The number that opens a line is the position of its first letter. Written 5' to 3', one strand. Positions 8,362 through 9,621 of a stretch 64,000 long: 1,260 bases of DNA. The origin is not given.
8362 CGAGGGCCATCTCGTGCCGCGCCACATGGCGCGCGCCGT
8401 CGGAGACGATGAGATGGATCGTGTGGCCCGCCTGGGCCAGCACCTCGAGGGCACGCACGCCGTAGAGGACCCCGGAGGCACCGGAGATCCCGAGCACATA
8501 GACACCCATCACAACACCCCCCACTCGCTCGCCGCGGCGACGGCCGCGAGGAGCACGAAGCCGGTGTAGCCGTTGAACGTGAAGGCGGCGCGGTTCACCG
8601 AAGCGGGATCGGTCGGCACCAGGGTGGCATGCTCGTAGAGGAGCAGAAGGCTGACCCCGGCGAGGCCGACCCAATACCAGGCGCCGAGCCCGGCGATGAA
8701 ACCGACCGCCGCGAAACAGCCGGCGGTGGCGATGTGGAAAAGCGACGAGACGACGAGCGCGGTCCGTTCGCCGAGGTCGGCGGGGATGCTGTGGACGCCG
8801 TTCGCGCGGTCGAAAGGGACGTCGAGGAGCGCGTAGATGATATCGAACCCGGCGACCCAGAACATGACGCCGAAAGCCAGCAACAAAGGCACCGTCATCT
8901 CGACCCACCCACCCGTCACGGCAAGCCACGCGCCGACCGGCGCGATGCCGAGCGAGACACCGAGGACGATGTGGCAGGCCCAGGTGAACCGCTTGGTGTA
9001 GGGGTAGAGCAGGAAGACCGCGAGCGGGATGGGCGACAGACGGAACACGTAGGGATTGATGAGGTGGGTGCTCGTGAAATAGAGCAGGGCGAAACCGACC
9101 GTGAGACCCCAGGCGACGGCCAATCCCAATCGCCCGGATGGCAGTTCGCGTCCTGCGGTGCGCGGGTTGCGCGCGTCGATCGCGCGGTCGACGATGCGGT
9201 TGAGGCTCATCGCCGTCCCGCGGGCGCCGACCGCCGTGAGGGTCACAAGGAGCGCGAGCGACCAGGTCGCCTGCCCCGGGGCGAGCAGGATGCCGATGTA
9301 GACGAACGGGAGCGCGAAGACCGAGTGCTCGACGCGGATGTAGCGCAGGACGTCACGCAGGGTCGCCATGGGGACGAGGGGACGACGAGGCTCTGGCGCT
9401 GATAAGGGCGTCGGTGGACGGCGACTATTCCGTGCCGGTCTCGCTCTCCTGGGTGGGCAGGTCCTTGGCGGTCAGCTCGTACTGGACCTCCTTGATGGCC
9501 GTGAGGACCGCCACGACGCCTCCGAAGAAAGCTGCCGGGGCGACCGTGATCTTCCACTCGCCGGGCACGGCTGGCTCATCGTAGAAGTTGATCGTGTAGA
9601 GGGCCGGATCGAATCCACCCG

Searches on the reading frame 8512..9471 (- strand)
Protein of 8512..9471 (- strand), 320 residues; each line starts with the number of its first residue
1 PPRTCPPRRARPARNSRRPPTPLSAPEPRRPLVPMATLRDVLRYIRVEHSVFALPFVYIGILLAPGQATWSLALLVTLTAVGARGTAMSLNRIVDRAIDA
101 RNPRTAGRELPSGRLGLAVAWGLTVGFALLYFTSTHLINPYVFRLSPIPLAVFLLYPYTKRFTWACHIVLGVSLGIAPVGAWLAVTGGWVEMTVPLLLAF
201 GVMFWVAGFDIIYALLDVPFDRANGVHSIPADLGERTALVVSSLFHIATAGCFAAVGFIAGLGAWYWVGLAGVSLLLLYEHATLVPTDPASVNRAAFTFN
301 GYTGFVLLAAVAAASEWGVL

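Call 14: search_protein_families(library=pfam, proteins=[window:8512-9471:-], max_evalue=0.001)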
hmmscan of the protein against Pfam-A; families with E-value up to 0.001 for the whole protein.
window:8512-9471:- (320 aa): 1 family
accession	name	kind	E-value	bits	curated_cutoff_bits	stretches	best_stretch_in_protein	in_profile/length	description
PF01040.23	UbiA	-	4.2e-47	161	34.2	1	53-298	1-246/250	UbiA prenyltransferase family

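Call 20: search_protein_families(library=ncbifam, proteins=[window:8512-9369:-], max_evalue=0.00001)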
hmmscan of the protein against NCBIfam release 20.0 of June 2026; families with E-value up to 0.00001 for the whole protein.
window:8512-9369:- (286 aa): 18 families
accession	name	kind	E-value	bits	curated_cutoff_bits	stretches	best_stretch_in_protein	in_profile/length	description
TIGR01475.1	ubiA_other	subfamily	2.4e-89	299.5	180.8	1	4-279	2-278/282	UbiA-like polyprenyltransferase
NF009524.0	PRK12886.1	equivalog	1.6e-82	277.1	387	1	6-279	10-282/291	prenyltransferase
NF009526.0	PRK12888.1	equivalog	1.8e-82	277.2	364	1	3-275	14-288/301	4-hydroxybenzoate octaprenyltransferase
NF041584.1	MqnP_SCO4491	exception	1.2e-75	254.9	420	1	4-276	3-277/285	menaquinone biosynthesis prenyltransferase MqnP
NF041586.1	MqnP_DT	exception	7.3e-75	252.2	430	1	7-278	3-273/277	menaquinone biosynthesis prenyltransferase MqnP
NF041585.1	MqnP_Cj_Hp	exception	8.7e-68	228.8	375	1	5-277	2-277/281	menaquinone biosynthesis prenyltransferase MqnP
NF009515.0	PRK12874.1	equivalog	2.7e-66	223.9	392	1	3-278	7-285/291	4-hydroxybenzoate polyprenyltransferase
NF009532.0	PRK12895.1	equivalog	9e-59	199.2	414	1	4-278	3-277/286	prenyltransferase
NF009609.0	PRK13106.1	equivalog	2.4e-56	191.3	349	1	4-279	15-293/301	prenyltransferase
TIGR01474.1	ubiA_proteo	equivalog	1.2e-37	130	275.45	1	24-279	24-279/282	4-hydroxybenzoate octaprenyltransferase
NF009517.0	PRK12876.1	equivalog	1e-36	126.9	419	1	16-233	27-246/300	prenyltransferase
NF009523.0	PRK12884.1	equivalog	1.9e-20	73.2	269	1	4-260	4-257/279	prenyltransferase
NF009514.0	PRK12873.1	equivalog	5.4e-20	71.9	246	1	36-265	46-277/297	4-hydroxybenzoate polyprenyltransferase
TIGR01473.1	cyoE_ctaB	equivalog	4.6e-10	39.7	210.3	1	18-274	14-274/281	heme o synthase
NF009521.0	PRK12882.1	equivalog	1.3e-09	37.7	296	1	2-259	3-259/280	geranylgeranylglycerol-phosphate geranylgeranyltransferase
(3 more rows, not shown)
